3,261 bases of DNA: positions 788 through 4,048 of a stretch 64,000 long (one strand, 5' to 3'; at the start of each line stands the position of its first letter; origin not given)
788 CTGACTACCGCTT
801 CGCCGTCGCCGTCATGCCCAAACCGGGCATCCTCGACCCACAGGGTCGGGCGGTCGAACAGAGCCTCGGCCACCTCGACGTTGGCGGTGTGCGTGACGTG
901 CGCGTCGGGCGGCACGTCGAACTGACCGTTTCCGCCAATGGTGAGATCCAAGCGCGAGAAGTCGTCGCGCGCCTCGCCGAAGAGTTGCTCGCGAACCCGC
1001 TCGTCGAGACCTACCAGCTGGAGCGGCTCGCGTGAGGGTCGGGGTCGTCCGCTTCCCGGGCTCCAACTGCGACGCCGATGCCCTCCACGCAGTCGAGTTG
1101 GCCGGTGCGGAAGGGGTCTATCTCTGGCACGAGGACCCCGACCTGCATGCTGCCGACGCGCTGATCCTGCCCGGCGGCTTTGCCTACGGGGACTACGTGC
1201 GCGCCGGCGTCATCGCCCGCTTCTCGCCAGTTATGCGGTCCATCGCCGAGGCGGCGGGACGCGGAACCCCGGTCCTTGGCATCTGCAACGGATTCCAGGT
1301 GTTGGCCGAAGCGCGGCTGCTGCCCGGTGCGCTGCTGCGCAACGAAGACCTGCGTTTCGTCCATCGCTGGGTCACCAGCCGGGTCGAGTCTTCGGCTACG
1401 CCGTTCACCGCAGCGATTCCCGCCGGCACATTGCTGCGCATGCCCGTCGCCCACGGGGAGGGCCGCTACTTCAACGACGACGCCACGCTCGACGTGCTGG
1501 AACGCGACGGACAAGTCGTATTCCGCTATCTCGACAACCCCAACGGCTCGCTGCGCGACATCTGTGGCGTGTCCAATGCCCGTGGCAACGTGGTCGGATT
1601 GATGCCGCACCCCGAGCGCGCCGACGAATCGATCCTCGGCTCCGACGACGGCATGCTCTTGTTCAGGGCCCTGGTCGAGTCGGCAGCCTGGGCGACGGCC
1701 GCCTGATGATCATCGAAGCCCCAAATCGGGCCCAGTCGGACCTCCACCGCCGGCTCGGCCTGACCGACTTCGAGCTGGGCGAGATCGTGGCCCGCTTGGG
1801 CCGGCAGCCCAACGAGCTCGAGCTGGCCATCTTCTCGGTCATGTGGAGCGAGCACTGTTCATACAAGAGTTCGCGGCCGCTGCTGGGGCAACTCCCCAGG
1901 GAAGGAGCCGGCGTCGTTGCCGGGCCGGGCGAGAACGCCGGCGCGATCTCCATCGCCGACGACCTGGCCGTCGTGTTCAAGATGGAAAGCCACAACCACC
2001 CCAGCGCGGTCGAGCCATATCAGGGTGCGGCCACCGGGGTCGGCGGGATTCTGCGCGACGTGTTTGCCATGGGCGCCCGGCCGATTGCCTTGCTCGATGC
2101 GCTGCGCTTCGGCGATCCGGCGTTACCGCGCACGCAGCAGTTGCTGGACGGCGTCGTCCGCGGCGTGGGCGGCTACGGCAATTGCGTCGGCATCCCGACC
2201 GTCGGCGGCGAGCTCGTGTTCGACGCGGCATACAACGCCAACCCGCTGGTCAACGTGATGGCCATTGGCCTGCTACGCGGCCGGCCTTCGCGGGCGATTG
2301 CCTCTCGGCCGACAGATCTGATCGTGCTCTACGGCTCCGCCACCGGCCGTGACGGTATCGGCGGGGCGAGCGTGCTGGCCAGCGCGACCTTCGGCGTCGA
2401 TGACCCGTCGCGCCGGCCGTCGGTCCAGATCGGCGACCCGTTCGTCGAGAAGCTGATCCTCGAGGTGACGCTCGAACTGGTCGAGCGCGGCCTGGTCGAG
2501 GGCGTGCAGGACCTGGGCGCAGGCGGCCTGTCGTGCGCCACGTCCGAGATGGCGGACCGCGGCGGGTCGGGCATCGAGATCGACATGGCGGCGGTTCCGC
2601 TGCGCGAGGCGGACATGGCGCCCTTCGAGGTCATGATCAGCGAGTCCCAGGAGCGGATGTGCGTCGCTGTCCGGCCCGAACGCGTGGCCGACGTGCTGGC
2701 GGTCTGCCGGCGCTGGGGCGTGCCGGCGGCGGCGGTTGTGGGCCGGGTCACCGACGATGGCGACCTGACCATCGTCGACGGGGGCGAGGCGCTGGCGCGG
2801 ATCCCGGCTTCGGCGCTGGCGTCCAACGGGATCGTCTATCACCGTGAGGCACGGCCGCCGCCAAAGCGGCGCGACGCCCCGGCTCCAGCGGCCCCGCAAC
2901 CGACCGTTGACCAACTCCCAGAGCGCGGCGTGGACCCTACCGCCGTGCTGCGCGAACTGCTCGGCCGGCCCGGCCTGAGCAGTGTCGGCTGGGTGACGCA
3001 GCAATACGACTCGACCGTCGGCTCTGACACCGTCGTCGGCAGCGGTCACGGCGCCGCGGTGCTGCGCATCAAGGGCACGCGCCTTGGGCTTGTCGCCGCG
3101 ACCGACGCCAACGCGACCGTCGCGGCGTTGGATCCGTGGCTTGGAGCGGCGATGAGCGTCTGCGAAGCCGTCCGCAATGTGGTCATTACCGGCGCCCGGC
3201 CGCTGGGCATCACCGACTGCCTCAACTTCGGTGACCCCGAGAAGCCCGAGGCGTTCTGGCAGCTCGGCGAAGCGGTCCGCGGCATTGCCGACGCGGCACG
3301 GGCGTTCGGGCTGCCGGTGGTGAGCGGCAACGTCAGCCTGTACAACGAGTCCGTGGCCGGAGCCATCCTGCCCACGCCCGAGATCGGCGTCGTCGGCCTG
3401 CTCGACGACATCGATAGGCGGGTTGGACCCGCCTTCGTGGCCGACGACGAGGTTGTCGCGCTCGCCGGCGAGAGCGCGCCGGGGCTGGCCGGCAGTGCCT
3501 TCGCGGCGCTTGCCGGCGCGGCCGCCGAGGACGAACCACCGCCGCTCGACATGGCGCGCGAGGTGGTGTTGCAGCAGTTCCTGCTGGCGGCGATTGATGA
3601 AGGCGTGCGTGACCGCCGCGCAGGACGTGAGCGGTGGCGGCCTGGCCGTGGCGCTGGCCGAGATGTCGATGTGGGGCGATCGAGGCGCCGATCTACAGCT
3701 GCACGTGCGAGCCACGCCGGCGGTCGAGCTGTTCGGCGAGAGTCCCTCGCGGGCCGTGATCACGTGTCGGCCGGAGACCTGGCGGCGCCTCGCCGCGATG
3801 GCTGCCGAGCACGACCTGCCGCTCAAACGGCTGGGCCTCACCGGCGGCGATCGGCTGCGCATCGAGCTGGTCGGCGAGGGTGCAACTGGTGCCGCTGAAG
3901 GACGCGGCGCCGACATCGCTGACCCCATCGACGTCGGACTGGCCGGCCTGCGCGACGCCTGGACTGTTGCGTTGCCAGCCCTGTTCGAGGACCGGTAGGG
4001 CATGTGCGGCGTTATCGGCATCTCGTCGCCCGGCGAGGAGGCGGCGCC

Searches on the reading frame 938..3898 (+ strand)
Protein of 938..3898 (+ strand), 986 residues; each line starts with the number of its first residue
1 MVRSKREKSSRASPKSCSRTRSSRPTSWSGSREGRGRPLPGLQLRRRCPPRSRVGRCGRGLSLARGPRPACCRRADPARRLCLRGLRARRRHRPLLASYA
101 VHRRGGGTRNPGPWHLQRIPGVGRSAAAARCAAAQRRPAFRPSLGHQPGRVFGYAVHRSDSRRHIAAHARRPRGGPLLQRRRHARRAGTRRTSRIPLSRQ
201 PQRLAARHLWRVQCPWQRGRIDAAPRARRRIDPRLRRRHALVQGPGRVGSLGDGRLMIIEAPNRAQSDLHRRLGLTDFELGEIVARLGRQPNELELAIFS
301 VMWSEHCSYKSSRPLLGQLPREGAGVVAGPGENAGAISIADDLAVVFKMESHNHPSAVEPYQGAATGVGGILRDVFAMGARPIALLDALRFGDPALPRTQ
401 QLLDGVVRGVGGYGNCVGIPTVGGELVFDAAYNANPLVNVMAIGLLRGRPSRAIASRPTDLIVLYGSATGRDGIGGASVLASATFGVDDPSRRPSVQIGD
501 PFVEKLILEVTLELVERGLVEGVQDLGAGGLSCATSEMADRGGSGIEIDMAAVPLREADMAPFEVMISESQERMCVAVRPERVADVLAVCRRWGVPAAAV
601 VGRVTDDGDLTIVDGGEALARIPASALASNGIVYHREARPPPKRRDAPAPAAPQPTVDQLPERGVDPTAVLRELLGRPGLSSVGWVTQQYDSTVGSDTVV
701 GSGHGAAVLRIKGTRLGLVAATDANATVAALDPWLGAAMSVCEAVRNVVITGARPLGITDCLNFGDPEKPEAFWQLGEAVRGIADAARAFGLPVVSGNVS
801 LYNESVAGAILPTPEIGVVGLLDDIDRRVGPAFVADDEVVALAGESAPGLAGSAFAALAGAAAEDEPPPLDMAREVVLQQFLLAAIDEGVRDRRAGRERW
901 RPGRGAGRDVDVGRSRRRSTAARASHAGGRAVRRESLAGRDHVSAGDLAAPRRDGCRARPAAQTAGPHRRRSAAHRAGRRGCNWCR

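Call 57: search_protein_families(library=pfam, proteins=[window:938-3898:+])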
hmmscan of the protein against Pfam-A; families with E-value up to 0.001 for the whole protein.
window:938-3898:+ (986 aa): 3 families
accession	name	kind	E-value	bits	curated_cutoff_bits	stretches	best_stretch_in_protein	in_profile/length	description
PF00586.29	AIRS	-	4.5e-51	172.4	24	2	331-445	1-111/112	AIR synthase related protein, N-terminal domain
PF02769.27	AIRS_C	-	4.7e-39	134.5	23.1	1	460-613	4-154/156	AIR synthase related protein, C-terminal domain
PF18072.6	FGAR-AT_linker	-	5e-13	49.8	26.6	1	269-310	6-50/50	Formylglycinamide ribonucleotide amidotransferase linker domain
